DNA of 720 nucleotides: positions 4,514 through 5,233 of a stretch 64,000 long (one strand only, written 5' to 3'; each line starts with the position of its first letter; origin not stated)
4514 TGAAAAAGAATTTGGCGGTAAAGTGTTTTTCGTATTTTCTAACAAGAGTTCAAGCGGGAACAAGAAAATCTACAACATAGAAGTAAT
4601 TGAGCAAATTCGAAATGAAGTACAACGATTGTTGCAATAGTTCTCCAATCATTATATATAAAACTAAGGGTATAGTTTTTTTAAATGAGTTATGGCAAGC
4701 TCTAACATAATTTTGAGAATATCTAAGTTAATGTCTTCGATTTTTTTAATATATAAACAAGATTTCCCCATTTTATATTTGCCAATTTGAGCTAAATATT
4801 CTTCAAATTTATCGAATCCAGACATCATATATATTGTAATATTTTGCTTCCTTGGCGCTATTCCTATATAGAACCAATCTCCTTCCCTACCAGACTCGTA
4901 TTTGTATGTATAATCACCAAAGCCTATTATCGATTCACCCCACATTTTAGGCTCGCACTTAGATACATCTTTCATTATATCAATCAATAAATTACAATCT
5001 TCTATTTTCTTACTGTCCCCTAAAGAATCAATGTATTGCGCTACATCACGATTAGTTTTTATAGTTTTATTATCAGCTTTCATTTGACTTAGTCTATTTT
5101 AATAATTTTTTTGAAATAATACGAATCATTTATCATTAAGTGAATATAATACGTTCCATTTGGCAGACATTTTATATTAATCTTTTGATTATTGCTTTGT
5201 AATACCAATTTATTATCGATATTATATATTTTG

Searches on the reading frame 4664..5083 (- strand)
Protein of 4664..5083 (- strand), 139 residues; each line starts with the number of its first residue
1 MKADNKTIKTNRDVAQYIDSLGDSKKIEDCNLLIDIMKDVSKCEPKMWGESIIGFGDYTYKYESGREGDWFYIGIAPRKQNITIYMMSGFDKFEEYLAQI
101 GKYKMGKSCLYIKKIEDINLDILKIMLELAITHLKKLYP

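Call 3: search_protein_families(library=pfam, proteins=[window:4664-5083:-], max_evalue=0.1)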
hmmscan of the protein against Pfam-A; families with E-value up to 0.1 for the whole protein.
window:4664-5083:- (139 aa): 2 families
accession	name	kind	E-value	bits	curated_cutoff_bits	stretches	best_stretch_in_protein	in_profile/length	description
PF08818.16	DUF1801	-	2.7e-13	50.6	27.2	1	28-131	3-85/85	Domain of unknown function (DU1801)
PF14924.12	MAP10_N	-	0.087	13.2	21.5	0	102-134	45-77/144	Microtubule associated protein 10, N-terminal domain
